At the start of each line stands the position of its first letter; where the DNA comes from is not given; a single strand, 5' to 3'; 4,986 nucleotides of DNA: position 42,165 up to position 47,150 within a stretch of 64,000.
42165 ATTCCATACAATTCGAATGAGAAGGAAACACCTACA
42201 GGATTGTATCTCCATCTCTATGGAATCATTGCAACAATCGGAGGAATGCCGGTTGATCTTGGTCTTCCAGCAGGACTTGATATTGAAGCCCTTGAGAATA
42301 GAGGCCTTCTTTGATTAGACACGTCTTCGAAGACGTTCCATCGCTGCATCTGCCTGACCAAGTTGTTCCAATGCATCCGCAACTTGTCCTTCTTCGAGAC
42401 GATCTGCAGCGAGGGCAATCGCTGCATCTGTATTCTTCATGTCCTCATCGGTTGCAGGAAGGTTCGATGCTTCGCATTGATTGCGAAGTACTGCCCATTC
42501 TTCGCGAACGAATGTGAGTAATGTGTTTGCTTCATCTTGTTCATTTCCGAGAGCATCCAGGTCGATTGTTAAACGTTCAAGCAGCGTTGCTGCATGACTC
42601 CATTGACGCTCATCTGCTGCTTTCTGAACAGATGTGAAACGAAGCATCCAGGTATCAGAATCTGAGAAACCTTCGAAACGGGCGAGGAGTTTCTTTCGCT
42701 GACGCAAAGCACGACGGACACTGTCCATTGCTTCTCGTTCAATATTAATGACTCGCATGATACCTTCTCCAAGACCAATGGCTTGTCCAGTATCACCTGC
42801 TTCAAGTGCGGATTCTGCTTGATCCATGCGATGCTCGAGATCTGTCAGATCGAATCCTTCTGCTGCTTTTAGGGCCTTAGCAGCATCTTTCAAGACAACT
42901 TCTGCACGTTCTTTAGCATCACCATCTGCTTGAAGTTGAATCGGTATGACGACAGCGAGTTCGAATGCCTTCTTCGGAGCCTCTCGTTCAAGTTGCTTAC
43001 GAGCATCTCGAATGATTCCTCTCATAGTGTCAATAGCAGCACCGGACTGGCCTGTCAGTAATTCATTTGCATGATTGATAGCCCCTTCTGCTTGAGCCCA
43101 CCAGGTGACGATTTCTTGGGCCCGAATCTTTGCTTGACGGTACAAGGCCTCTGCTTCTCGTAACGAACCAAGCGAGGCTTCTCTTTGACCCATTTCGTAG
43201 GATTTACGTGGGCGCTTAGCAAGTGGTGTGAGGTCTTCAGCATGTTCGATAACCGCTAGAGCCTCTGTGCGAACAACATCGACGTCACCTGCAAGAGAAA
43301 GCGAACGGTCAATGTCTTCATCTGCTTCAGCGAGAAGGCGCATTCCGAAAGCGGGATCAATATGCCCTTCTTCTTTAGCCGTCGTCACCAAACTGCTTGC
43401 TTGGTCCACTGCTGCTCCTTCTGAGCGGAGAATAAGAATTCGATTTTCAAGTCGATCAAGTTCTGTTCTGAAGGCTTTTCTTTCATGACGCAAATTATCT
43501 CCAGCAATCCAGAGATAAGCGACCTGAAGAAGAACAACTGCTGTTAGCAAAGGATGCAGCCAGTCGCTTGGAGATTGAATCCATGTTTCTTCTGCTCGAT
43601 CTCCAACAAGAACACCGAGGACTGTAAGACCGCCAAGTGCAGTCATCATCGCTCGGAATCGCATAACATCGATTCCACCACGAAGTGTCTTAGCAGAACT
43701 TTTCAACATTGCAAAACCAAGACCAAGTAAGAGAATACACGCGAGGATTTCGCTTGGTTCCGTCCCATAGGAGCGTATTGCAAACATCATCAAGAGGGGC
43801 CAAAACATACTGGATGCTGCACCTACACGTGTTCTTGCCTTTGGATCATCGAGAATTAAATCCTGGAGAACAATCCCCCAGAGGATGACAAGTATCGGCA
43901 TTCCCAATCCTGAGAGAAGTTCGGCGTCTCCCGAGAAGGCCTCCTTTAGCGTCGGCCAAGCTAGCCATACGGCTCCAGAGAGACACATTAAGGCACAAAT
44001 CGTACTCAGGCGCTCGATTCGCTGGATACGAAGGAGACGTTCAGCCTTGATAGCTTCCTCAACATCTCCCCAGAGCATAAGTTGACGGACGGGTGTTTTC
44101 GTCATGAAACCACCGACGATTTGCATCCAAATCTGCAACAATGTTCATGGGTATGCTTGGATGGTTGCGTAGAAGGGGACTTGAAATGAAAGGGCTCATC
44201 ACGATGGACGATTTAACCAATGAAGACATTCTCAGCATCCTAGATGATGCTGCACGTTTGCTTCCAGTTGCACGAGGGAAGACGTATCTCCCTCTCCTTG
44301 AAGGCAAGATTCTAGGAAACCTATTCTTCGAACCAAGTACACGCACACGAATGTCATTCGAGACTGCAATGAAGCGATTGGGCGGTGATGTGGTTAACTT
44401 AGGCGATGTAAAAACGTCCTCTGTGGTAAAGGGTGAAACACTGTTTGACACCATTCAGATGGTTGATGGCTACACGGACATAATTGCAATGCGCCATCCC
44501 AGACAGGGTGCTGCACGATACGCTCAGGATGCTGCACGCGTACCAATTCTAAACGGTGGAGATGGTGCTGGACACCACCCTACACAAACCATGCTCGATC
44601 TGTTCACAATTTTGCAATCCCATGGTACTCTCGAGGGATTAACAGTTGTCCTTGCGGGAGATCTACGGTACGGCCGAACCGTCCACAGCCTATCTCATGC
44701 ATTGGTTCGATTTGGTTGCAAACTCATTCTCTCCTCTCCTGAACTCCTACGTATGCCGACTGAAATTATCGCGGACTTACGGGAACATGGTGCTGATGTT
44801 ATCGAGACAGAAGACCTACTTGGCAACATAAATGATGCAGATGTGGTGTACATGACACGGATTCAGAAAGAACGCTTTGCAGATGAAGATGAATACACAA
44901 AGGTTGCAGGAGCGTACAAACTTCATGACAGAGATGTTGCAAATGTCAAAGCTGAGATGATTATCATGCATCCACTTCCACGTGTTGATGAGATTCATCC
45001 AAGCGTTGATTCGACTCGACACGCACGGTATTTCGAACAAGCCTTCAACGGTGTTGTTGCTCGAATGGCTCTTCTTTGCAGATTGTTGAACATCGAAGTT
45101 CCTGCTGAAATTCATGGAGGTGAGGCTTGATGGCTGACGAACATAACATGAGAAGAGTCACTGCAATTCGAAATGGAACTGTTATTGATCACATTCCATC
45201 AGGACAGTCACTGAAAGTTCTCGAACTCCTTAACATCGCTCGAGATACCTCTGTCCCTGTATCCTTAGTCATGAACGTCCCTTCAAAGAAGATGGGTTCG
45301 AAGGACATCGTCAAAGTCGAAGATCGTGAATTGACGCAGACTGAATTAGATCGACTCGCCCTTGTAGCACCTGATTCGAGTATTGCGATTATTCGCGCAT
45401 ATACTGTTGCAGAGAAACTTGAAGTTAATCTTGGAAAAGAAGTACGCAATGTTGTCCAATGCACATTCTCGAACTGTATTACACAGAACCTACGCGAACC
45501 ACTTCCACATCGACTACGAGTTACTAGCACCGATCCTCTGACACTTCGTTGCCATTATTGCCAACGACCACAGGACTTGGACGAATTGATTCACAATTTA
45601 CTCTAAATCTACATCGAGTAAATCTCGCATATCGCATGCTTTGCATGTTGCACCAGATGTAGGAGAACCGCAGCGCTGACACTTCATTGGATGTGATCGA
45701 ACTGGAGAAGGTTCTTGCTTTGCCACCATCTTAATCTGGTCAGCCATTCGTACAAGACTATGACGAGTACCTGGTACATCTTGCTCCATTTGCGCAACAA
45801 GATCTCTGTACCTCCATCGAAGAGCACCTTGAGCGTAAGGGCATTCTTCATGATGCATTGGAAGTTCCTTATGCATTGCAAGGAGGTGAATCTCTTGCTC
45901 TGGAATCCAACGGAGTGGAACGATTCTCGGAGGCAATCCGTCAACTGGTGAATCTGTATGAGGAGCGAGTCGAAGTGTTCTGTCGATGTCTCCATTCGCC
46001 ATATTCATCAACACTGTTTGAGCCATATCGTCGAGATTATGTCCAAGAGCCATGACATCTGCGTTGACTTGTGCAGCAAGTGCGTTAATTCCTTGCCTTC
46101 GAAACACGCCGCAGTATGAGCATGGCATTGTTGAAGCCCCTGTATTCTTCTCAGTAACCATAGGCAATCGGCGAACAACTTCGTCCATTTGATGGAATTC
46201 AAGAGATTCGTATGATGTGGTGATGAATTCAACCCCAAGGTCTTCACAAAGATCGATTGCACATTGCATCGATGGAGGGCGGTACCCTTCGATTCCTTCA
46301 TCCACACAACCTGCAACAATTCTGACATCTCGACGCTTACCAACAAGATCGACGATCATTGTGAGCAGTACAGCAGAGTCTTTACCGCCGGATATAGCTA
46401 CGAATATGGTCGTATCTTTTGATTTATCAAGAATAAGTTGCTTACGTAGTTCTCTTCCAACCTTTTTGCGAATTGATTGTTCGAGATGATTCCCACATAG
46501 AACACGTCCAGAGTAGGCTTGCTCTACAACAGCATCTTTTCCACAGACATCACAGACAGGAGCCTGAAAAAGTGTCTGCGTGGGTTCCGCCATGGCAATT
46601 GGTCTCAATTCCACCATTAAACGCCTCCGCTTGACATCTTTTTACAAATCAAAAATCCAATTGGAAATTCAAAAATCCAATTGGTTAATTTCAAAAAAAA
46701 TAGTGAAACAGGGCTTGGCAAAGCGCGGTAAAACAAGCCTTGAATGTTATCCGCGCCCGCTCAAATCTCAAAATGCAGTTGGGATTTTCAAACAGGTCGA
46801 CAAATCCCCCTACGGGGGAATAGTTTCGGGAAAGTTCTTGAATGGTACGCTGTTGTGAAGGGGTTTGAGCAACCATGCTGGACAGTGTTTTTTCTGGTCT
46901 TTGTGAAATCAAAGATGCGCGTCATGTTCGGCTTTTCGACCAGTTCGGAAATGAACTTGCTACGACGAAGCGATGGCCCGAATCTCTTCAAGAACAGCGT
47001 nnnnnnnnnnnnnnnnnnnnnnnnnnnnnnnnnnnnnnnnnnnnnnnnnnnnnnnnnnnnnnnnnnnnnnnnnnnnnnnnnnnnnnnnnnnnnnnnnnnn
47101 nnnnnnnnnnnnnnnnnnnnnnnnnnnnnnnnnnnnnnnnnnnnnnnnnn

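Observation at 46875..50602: Candidate undescribed polarity/cytoskeletal module: Roadblock gene + PATAN-Roadblock-PATAN-coiled-coil giant + small membrane protein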

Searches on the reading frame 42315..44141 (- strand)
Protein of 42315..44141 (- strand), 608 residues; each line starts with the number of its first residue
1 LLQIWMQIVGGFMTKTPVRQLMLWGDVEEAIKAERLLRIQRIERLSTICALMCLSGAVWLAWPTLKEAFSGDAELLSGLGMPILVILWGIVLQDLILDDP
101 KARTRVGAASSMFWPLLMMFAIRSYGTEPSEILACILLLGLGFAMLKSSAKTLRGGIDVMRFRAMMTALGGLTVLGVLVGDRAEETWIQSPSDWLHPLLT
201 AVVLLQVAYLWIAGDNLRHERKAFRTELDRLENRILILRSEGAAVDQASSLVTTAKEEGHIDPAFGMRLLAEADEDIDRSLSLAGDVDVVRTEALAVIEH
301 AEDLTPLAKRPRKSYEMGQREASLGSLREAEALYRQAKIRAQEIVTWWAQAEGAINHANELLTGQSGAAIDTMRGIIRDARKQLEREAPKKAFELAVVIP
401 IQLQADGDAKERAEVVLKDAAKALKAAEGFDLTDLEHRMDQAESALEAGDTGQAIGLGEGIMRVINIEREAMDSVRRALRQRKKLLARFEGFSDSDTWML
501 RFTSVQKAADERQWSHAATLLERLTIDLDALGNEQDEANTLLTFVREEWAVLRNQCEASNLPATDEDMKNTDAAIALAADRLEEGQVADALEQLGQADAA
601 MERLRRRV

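Call 3: search_protein_families(library=pfam, proteins=[window:42315-44141:-], max_evalue=1)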
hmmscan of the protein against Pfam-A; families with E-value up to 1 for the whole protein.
window:42315-44141:- (608 aa): 3 families
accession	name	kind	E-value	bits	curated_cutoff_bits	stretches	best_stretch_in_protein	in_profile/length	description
PF15812.10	MREG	-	0.026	15.3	27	1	463-537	45-119/149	Melanoregulin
PF23778.1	Phage_holin_2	-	0.097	13.4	32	1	148-213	22-85/92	Putative phage holin family 2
PF14561.12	TPR_20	-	0.52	11.1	25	0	565-594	16-45/90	Tetratricopeptide repeat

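Call 4: search_protein_families(library=ncbifam, proteins=[window:42315-44141:-], max_evalue=1)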
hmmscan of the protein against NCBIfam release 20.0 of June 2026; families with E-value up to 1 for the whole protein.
window:42315-44141:- (608 aa): 1 family
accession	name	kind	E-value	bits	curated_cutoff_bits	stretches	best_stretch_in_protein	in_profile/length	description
NF047929.1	ABC_B6_perm_2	equivalog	0.076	12.1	400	1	30-104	88-163/337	putative B6 ABC transporter permease subunit 2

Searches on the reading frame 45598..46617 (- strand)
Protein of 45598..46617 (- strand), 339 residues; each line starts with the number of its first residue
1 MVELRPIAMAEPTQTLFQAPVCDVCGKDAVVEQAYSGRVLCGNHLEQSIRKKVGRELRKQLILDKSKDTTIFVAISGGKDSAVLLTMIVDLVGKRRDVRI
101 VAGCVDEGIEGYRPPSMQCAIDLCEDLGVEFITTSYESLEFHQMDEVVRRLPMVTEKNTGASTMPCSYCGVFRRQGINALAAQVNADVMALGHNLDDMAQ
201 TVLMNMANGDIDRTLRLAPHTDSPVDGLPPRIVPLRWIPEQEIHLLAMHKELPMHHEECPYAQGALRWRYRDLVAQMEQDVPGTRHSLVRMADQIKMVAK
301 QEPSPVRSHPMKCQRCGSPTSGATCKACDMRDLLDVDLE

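Call 3: search_protein_families(library=pfam, proteins=[window:45598-46617:-], max_evalue=1)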
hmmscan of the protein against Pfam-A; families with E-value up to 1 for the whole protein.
window:45598-46617:- (339 aa): 12 families
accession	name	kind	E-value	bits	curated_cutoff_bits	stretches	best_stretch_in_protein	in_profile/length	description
PF01171.26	ATP_bind_3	-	1.5e-09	38.2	27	1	71-215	2-126/182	PP-loop family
PF22082.2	TtuA_LIM_N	-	7.5e-08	32.8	27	1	22-45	2-25/26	2-thiouridine synthetase TtuA, N-terminal LIM domain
PF03054.22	tRNA_Me_trans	-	8.7e-05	22.7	20.6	1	70-252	2-186/202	tRNA methyl transferase HUP domain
PF16503.10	zn-ribbon_14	-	8.8e-05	22.4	34.9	1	311-330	1-20/32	Zinc-ribbon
PF02540.23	NAD_synthase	-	0.0083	15.7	21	1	63-138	13-83/242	NAD synthase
PF16278.11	zf-C2HE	-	0.088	13.6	30.1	0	293-318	19-45/63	C2HE / C2H2 / C2HC zinc-binding finger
PF10288.14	CTU2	-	0.11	13.3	27.9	1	272-320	8-52/110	Cytoplasmic tRNA 2-thiolation protein 2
PF06508.19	QueC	-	0.15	12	22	1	72-169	3-93/210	Queuosine biosynthesis protein QueC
PF01507.26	PAPS_reduct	-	0.23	11.9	22.5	1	71-94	2-25/175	Phosphoadenosine phosphosulfate reductase domain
PF03107.22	C1_2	-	0.44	11.4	26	0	307-329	14-40/48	C1 domain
PF18912.6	DZR_2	-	0.79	10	27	0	17-37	34-53/56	Double zinc ribbon domain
PF12773.13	DZR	-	0.98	10.1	27.3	1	307-329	9-31/45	Double zinc ribbon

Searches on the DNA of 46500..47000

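Call 87: search_rna_families(source=window, start=46500, end=47000, threshold=evalue, max_evalue=10, show_alignments=3)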
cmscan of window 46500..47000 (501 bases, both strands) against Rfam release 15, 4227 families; matches with E-value up to 10: 6.
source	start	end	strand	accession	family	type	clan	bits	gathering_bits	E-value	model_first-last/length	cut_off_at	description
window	46647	46742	-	RF00378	Qrr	Gene; sRNA;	-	23.5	50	0.051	1-108/108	no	Qrr RNA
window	46628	46725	+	RF02365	Yfr17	Gene; sRNA;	-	21.4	50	0.11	38-142/264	no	Cyanobacterial functional RNA 17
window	46887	46914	-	RF01352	CRISPR-DR43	Gene; CRISPR;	CL00014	17.7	35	4.2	1-29/29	no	CRISPR RNA direct repeat element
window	46534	46702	-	RF00443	SNORA27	Gene; snRNA; snoRNA; HACA-box;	CL00032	14.5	64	6.3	1-127/127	no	Small nucleolar RNA SNORA27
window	46651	46741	-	RF01253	snR46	Gene; snRNA; snoRNA; HACA-box;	CL00021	13.7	43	3.8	1-197/197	no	Small nucleolar RNA snR46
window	46681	46821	+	RF01669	P14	Gene; sRNA;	-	12.6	45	7.6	1-146/146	no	Pseudomonas sRNA P14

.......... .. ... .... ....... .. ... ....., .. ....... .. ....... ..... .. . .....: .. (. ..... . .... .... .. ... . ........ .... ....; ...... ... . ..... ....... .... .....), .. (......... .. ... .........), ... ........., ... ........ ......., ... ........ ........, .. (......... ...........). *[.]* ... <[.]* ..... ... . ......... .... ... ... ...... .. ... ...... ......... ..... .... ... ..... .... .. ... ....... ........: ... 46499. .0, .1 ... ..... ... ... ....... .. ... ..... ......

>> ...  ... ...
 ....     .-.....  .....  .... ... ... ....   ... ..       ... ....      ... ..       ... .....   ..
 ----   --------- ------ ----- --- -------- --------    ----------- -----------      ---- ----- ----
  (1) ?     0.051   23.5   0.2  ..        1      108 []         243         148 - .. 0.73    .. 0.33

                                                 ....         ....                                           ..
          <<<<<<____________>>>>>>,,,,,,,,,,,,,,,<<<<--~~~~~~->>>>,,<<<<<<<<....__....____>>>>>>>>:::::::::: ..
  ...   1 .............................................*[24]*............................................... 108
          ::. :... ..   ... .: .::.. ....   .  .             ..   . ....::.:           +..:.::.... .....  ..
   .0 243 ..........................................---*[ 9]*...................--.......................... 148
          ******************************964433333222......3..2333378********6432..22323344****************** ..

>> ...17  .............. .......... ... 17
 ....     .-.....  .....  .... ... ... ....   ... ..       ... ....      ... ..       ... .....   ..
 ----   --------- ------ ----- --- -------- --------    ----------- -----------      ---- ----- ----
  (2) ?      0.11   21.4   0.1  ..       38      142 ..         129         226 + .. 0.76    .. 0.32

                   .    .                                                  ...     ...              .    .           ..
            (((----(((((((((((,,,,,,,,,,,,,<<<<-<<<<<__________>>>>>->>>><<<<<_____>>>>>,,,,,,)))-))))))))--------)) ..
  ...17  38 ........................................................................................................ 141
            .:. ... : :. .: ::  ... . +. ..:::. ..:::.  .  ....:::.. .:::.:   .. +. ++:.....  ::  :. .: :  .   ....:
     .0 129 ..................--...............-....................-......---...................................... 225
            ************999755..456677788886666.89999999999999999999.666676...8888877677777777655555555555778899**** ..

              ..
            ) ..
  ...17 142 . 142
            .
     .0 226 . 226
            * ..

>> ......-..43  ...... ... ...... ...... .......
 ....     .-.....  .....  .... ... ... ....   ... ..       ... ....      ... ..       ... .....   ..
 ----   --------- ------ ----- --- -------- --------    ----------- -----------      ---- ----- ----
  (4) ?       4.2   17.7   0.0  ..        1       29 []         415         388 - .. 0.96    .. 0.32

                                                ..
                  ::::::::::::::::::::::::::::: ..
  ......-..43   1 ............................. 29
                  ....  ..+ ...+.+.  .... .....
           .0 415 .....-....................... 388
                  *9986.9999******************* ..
